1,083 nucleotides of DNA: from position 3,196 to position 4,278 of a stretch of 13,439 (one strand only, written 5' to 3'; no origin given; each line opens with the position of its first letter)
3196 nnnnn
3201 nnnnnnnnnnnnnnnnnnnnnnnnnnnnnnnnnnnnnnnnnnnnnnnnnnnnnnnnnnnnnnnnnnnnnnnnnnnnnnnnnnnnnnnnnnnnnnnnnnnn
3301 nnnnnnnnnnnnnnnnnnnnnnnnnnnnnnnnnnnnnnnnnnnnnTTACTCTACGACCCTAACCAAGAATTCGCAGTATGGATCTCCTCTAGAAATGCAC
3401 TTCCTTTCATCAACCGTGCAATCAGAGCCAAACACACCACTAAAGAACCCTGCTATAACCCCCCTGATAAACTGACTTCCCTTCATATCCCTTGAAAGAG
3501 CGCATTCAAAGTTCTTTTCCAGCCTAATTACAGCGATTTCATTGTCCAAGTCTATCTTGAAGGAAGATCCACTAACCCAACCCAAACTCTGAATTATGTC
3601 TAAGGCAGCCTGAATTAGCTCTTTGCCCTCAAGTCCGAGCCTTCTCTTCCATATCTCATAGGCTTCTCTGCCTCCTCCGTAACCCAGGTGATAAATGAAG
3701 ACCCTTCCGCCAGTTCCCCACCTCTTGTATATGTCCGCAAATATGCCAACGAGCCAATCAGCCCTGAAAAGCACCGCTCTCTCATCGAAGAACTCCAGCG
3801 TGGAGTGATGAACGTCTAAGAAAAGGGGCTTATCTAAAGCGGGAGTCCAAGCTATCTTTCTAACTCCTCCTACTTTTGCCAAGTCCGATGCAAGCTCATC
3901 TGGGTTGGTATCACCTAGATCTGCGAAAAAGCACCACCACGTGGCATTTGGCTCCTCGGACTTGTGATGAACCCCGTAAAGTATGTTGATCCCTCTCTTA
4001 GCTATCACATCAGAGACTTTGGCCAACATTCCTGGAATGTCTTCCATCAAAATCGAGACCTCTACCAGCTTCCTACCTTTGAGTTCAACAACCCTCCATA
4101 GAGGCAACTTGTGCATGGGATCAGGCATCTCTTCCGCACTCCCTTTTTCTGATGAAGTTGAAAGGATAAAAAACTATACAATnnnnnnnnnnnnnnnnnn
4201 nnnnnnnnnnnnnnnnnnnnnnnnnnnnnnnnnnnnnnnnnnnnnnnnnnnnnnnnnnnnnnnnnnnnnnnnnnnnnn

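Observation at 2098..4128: ACT+V4R ligand-binding protein translationally abutted to the synthase: possible allosteric subunit replacing c-di-GMP receptors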

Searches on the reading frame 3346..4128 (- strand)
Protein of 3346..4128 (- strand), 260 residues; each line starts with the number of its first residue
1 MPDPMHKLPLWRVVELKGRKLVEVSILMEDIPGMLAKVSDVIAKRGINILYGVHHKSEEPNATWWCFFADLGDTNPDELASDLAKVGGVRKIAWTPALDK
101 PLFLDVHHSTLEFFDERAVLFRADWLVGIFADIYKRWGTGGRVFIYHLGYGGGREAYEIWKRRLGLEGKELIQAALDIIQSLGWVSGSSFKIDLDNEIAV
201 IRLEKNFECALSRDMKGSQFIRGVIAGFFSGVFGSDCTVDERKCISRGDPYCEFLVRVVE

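Call 6: search_protein_families(library=pfam, proteins=[window:3346-4128:-], max_evalue=0.01)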
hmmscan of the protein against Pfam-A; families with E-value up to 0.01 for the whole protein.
window:3346-4128:- (260 aa): 3 families
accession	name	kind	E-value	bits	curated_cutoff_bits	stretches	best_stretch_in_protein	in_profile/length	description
PF02830.23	V4R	-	2.3e-11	44.1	31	1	200-257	2-61/62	V4R domain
PF01842.31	ACT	-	8.1e-08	32.3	27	1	23-78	2-55/66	ACT domain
PF22629.2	ACT_AHAS_ss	-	0.00018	22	27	1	25-65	2-42/67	AHAS small subunit-like ACT domain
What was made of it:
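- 3346..4128 (-): ACT-V4R gene (260 aa), a soluble protein with no predicted transmembrane segment. Pfam ACT and V4R, both above cut-off (call 6).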

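Call 7: search_protein_families(library=ncbifam, proteins=[window:3346-4128:-], max_evalue=0.01)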
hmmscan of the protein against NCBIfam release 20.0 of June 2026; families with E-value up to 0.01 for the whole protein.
window:3346-4128:- (260 aa): 5 families
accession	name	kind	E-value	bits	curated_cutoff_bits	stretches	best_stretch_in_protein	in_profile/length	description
NF006352.0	PRK08577.1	equivalog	9e-11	42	140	1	14-92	49-129/136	hypothetical protein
NF053755.1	MsvR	equivalog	3.3e-07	30.2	220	1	196-256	174-236/236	transcriptional factor MsvR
NF003361.0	PRK04435.1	equivalog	0.00035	20.4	131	1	13-51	62-100/148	ACT domain-containing protein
NF005600.0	PRK07334.1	equivalog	0.0012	17.5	496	1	19-56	329-365/408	threonine ammonia-lyase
TIGR01127.1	ilvA_1Cterm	equivalog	0.0091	15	378.75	0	19-57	303-341/380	threonine ammonia-lyase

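Call 8: find_homologous_proteins(query=window:3346-4128:-, max_evalue=0.001)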
Query window:3346-4128:- (260 aa): 7 proteins with E <= 0.001 among 661 candidates.
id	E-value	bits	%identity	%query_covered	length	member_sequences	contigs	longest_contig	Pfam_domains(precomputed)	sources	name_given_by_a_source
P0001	1.0e-171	588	98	100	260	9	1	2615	PF02830.24,PF01842.32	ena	-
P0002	5.9e-146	503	78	100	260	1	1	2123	PF02830.24,PF01842.32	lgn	-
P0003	4.3e-141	487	77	100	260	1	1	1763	PF02830.24,PF01842.32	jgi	jgi:predicted hydrocarbon binding protein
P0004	7.7e-136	470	75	100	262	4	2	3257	PF02830.24,PF01842.32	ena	-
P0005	7.7e-136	470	74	98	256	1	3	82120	PF02830.24,PF01842.32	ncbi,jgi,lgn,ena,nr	ncbi:MAG TPA: ACT domain-containing protein [Candidatus Korarchaeota archaeon]|nr:ACT domain-contain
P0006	6.0e-134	464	74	100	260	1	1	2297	PF02830.24,PF01842.32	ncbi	-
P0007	1.9e-16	78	30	85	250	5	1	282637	PF02830.24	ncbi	-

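Call 11: find_encoding_contigs(protein=P0005, flank=10000, max_places=4)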
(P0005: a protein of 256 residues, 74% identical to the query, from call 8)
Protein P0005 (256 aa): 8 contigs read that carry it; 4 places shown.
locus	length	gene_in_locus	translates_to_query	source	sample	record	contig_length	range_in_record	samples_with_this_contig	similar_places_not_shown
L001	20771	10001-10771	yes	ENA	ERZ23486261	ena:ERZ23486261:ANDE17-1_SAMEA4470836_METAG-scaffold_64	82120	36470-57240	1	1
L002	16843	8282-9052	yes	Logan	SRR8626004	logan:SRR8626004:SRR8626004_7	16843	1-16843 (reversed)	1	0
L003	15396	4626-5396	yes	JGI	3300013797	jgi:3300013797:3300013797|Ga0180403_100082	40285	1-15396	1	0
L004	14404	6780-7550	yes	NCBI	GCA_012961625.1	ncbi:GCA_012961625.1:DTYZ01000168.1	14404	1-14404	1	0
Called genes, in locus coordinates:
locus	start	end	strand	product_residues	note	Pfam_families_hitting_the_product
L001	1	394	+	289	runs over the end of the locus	PF02754:CCG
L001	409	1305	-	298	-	-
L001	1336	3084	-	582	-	PF01979:Amidohydro_1, PF07969:Amidohydro_3 (faint), PF01979:Amidohydro_1, PF13382:Adenine_deam_C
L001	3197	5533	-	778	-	PF02638:GHL10, PF14883:GHL13, PF14871:GHL6 (weak), PF03537:Glyco_hydro_114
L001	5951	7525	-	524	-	PF00009:GTP_EFTU, PF03144:GTP_EFTU_D2, PF03143:GTP_EFTU_D3 (weak)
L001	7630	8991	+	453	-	PF18551:TackOD1, PF12773:DZR (faint), PF13248:Zn_ribbon_3 (faint)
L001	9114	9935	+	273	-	-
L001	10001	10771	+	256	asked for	PF01842:ACT, PF02830:V4R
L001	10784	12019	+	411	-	PF13506:Glyco_transf_21, PF13641:Glyco_tranf_2_3, PF00535:Glycos_transf_2, PF10111:Glyco_tranf_2_2, PF01644:Chitin_synth_1 (faint), PF03142:Chitin_synth_2, PF13632:Glyco_trans_2_3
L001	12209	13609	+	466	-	PF03796:DnaB_C (weak), PF06745:ATPase, PF08423:Rad51 (faint), PF13481:AAA_25 (weak), PF23442:DUF7125 (faint), PF13191:AAA_16 (faint), PF06745:ATPase, PF13481:AAA_25 (weak), +3 more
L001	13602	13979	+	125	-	-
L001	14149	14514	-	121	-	-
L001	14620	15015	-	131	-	PF03259:Robl_LC7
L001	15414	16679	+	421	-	PF01901:O_anti_polymase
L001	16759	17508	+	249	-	PF01048:PNP_UDP_1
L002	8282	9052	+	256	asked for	PF01842:ACT, PF02830:V4R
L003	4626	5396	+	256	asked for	PF01842:ACT, PF02830:V4R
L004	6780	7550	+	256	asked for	PF01842:ACT, PF02830:V4R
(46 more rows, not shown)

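Call 12: find_encoding_contigs(protein=P0007, flank=8000, max_places=3)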
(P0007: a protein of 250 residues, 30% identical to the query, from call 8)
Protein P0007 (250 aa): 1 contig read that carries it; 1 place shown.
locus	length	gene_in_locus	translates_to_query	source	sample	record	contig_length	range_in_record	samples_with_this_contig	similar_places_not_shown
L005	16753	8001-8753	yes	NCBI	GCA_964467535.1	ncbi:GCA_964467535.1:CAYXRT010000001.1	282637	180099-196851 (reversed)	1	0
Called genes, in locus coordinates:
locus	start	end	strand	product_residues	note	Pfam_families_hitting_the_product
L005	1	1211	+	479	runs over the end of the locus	PF00152:tRNA-synt_2 (faint), PF01409:tRNA-synt_2d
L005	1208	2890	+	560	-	PF03483:B3_4, PF03484:B5, PF17759:tRNA_synthFbeta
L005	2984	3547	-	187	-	PF27217:AF_0155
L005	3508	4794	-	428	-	PF01964:ThiC_Rad_SAM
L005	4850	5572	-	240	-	PF01048:PNP_UDP_1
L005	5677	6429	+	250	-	-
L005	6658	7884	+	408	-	PF01979:Amidohydro_1, PF00962:A_deaminase (faint)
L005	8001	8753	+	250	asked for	PF02830:V4R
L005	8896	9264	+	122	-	PF02001:DUF134, PF04545:Sigma70_r4, PF08281:Sigma70_r4_2 (weak)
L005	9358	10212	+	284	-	PF23023:Anti-Pycsar_Apyc1 (weak), PF00753:Lactamase_B, PF12706:Lactamase_B_2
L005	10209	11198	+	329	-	PF04055:Radical_SAM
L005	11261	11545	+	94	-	-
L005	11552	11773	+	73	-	-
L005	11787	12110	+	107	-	-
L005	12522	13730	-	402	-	PF07690:MFS_1, PF12832:MFS_1_like (weak), PF07690:MFS_1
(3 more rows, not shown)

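Call 19: search_protein_representatives(protein=window:3346-4128:-)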
Query: 260 residues. Proteins with E-value up to 0.001 (for the whole library): 904; up to 1e-10: 420; up to 1e-30: 9. The best 150 are listed.
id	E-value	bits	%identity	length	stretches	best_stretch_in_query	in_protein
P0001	3.3e-172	587.5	98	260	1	1-260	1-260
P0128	9.2e-65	235.1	43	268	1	5-257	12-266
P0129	4.7e-61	223.0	41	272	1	2-256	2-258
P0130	7.5e-43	163.3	37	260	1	6-260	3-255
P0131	1.0e-39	153.0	37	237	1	39-257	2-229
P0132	2.1e-35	138.9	31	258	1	13-258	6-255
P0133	2.2e-34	135.5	33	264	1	10-255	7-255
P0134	6.2e-33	130.7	32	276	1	16-255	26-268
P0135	3.6e-31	125.0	32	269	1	13-256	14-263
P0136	3.8e-29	118.3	33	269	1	39-256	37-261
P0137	5.5e-29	117.8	31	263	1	17-257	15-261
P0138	9.9e-29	116.9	33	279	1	6-259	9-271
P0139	1.1e-28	116.8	32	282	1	19-257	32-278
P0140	2.5e-28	115.6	33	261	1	8-258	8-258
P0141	3.4e-28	115.2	34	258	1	15-257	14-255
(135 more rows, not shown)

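Call 23: find_related_loci(query=A2, collection=genome_contigs, flank=6000)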
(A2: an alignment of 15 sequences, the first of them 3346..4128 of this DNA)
Query A2 (260 aa) in genome_contigs; peptide patterns used: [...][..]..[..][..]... (x = any residue, [..] = any of these).
254 stretches matched a pattern; 196 encode a relative of the query (tblastn E <= 1e-3); the best 80 are kept; 80 distinct loci.
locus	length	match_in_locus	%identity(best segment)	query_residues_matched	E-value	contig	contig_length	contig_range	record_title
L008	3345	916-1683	77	6-260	6e-145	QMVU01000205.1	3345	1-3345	MAG: Thermoproteota archaeon isolate B8_G17 B8_Guay17_scaffold_19120, whole genome shotgun sequence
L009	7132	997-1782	75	1-260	3e-137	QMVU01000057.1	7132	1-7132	MAG: Thermoproteota archaeon isolate B8_G17 B8_Guay17_scaffold_04039, whole genome shotgun sequence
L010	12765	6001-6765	42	6-258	1e-68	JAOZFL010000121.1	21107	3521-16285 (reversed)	MAG: Thermoproteota archaeon isolate Flange_M5_B4 1-CGB-Flange_contig_9144, whole genome shotgun sequence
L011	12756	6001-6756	43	6-256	2e-64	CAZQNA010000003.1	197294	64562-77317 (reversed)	MAG TPA_asm: uncultured Nitrososphaerota archaeon isolate SRP338002_co1_39 genome assembly, contig: NODE_67_length_19729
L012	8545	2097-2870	41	1-256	2e-63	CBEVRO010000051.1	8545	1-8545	MAG TPA_asm: uncultured archaeon isolate SRR24791474_concoct_53 genome assembly, contig: ERZ25515408.1454, whole genome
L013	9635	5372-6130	29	8-254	2e-34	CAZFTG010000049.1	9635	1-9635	MAG TPA_asm: uncultured Thermoproteales archaeon isolate binchicken_co80_38 genome assembly, contig: NODE_2551_length_96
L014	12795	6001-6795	30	1-257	3e-34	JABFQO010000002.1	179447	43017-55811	Candidatus Bathyarchaeota archaeon A05DMB-4 NODE_57_length_179447_cov_19.307544, whole genome shotgun sequence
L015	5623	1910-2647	34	13-254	3e-34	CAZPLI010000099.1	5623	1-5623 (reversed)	MAG TPA_asm: uncultured Thermofilaceae archaeon isolate SRP141552_co1_50 genome assembly, contig: NODE_7602_length_5623_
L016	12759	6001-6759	28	8-254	1e-33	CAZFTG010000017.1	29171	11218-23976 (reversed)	MAG TPA_asm: uncultured Thermoproteales archaeon isolate binchicken_co80_38 genome assembly, contig: NODE_281_length_291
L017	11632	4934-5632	32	32-257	7e-34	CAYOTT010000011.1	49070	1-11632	MAG TPA_asm: uncultured Desulfurococcales archaeon isolate binchicken_co6_547 genome assembly, contig: NODE_410_length_4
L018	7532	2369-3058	33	32-257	2e-33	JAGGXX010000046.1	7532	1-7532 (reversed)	MAG: Thermoprotei archaeon isolate AUK163 PB_MBMC_117_c_000000000013, whole genome shotgun sequence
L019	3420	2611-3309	31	32-257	3e-33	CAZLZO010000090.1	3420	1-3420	MAG TPA_asm: uncultured Desulfurococcales archaeon isolate binchicken_co184_170 genome assembly, contig: NODE_61798_leng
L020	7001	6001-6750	31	8-257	7e-33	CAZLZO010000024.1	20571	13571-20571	MAG TPA_asm: uncultured Desulfurococcales archaeon isolate binchicken_co184_170 genome assembly, contig: NODE_4310_lengt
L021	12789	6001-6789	31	1-257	4e-32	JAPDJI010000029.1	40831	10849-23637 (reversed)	MAG: Candidatus Methanomethylicia archaeon isolate S9B5_HD70 c_000000000333, whole genome shotgun sequence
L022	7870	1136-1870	32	18-257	5e-32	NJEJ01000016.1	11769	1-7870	MAG: Candidatus Bathyarchaeota archaeon ex4484_135 ex4484_135_scaffold_3063_length_11769__count_1639, whole genome shotg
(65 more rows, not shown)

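Call 28: search_protein_families(library=pfam, alignment_id=A3, max_evalue=0.0001)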
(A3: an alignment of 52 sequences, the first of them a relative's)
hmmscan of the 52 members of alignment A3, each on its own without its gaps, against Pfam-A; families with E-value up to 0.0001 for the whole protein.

A. member 1, L012:2992-4017:+ (341 aa): 2 families
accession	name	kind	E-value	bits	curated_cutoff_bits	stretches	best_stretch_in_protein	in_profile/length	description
PF06745.19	ATPase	-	2.8e-17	63.3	26.6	1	105-198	119-219/231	KaiC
PF07088.17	GvpD_P-loop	-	2.7e-10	40.9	24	1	11-64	2-54/189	GvpD gas vesicle protein, P-loop domain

B. families by the number of members that match (of 52 scanned): 59 families (the first 25 are shown)
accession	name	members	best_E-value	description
PF04909.20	Amidohydro_2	3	1.8e-13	Amidohydrolase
PF01937.24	ARMT1-like_dom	2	5.4e-72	Damage-control phosphatase ARMT1-like domain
PF01408.29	GFO_IDH_MocA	2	1.6e-30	Oxidoreductase family, NAD-binding Rossmann fold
PF22725.1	GFO_IDH_MocA_C3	2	1.2e-20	GFO/IDH/MocA C-terminal domain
PF02638.21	GHL10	2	1.3e-16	Glycosyl hydrolase-like 10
PF02830.23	V4R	2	3.4e-14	V4R domain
PF02894.22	GFO_IDH_MocA_C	2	5.3e-12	Oxidoreductase family, C-terminal alpha/beta domain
PF00037.32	Fer4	2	1e-06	4Fe-4S binding domain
PF03447.22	NAD_binding_3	2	2.3e-06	Homoserine dehydrogenase, NAD binding domain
PF13237.11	Fer4_10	2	2.6e-06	4Fe-4S dicluster domain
PF17389.8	Bac_rhamnosid6H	1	2.6e-113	Bacterial alpha-L-rhamnosidase 6 hairpin glycosidase domain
PF02421.24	FeoB_N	1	8.4e-64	Ferrous iron transport protein B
PF01871.22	AMMECR1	1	2.2e-54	AMMECR1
PF08531.16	Bac_rhamnosid_N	1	1.1e-52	Alpha-L-rhamnosidase N-terminal domain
PF12727.12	PBP_like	1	4.8e-50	PBP superfamily domain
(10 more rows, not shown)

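Call 38: search_solved_structures(query=A1, max_evalue=1, show_alignments=3)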
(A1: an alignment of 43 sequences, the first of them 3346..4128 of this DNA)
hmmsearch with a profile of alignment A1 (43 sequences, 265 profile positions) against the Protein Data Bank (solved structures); distinct sequences matched with E-value up to 1: 54.
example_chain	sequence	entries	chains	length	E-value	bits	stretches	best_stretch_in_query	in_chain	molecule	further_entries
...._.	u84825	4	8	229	1.1e-13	54.5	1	99-260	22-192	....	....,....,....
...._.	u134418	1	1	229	1.6e-13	53.9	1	100-260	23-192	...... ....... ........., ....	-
2osd_A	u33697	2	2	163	6.3e-09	38.9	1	172-264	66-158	Hypothetical protein MJ1460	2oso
6u9h_F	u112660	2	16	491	3.8e-08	36.3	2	23-95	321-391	Acetolactate synthase small subunit 2, chloroplastic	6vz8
5fru_A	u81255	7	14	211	1.1e-05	28.3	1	112-259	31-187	Positive phenol-degradative gene regulator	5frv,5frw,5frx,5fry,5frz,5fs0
2fgc_A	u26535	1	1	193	3.2e-05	26.7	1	24-99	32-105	acetolactate synthase, small subunit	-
1vr9_A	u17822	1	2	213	6.6e-05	25.7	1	22-83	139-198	CBS domain protein/ACT domain protein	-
2f06_A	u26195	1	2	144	0.0003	23.5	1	23-56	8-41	conserved hypothetical protein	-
6iy8_A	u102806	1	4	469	0.00031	23.5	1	106-258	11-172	Positive regulator CapR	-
2lvw_A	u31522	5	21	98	0.00055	22.7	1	24-98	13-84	Acetolactate synthase isozyme 1 small subunit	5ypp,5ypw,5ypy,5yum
4krh_A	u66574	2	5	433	0.00071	22.3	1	69-237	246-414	Phosphoethanolamine N-methyltransferase 2 | Phospholethanolamine N-methyltransferase 2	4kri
6lpi_E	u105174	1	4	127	0.00081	22.1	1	24-100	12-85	Acetolactate synthase isozyme 1 small subunit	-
6lxg_A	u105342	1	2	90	0.0012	21.5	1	21-95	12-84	GTP pyrophosphokinase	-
2ko1_A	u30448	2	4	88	0.0034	20.1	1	21-96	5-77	GTP pyrophosphokinase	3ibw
3k5p_A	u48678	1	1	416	0.0042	19.8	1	23-93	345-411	D-3-phosphoglycerate dehydrogenase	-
6aq3_A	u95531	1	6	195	0.033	16.8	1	128-263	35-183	trafficking protein particle complex subunit 3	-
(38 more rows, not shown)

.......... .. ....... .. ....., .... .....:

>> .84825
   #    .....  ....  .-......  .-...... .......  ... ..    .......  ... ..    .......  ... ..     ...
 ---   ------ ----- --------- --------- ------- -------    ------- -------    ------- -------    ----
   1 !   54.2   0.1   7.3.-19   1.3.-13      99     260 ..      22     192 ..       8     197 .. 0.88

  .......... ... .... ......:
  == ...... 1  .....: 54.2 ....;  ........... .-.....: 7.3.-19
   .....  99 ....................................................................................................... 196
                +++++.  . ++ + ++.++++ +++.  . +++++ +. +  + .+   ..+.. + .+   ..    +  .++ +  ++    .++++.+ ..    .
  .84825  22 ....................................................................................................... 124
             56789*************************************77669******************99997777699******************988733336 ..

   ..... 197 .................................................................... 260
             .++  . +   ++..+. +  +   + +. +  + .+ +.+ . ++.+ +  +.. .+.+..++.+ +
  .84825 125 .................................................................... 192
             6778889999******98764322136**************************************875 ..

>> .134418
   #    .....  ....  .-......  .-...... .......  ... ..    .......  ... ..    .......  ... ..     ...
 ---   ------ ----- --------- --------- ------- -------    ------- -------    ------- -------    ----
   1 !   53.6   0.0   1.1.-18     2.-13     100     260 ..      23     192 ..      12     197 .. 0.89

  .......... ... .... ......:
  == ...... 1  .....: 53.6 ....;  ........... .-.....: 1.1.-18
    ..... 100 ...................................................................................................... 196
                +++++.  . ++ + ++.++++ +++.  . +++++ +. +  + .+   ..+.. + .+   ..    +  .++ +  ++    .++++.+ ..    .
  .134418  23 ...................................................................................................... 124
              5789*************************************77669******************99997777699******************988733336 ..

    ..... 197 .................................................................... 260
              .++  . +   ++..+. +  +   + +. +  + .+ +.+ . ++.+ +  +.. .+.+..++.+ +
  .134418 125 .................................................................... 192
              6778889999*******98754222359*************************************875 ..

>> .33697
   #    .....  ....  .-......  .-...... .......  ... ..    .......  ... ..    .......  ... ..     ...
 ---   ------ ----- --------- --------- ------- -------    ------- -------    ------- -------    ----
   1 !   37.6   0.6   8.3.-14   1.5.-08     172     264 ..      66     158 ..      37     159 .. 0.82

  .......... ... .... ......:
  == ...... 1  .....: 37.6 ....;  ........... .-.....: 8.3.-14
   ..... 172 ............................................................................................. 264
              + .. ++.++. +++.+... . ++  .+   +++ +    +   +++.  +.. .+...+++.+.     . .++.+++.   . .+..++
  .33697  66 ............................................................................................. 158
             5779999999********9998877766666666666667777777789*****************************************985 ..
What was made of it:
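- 3355..3831 (-): Full V4R (Bet3-like) domain (residues about 100-258), with G149-x3-G153, G223-x3-G227 and candidate zinc ligands C209, E241, C244 and C252. Family profile against the PDB: MopR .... E 1e-13, MJ1460, PoxR and DmpR (call 38).
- On V4R / 4VR domain (Pfam PF02830; Bet3-like fold): The family profile hits MopR at E 1e-13 (call 38).
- Closest known: Sensor domains of the phenol-responsive activators MopR, PoxR and DmpR. Different: The fourth zinc ligand position differs: family C209 in place of the MopR cysteine that aligns with a Ser or Gln position (call 38).
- Checked: E241, C244 and C252 align with the E-x2-C-x7-C stretch of MopR (call 38).
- Precedent, from established knowledge: stand-alone ACT regulatory subunits are encoded next to their catalytic subunit, as with the AHAS small subunits matched in call 38.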

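Call 46: predict_structure(alignment_id=A1)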
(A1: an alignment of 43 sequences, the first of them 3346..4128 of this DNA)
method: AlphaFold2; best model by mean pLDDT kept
length: 260 residues; sequences in the alignment: 43
mean_pLDDT: 95.1   pTM: 0.89
mean pLDDT of the five models: 95.1, 95.1, 94.0, 93.9, 93.1
residues with pLDDT >= 90: 232; 70-90: 26; 50-70: 2; < 50: 0
segments of 3 or more residues with pLDDT < 50: none
pLDDT, mean of each block of 10 residues (from residue 1): 79 89 98 98 97 95 97 96 98 93 93 92 95 95 97 98 97 98 96 97 96 88 99 98 97 97
secondary structure, 60 per line:
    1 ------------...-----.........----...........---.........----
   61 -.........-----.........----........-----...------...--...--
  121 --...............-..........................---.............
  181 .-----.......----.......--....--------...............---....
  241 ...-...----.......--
elements in order: E13-15 E21-29 H34-44 E48-56 E62-70 H76-84 E89-96 E102-104 E111-113 E116-118 H123-137 H139-164 H168-181 E187-193 E198-204 H207-210 H219-233 E237-243 E252-258
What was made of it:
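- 3346..4128 (-): AF2 model with pLDDT 95.1 and pTM 0.89 (call 46).
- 3841..4068 (-): ACT domain (residues about 21-96), beta-alpha-beta-beta-alpha-beta fold with a P32-G33 loop. Secondary structure E21-29, H34-44, E48-56, E62-70, H76-84, E89-96 (call 46).
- On V4R / 4VR domain (Pfam PF02830; Bet3-like fold): AF2 pLDDT 95 (call 46).
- On ACT domain (PF01842): Secondary structure order E-H-E-E-H-E over residues 21-96 (call 46).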
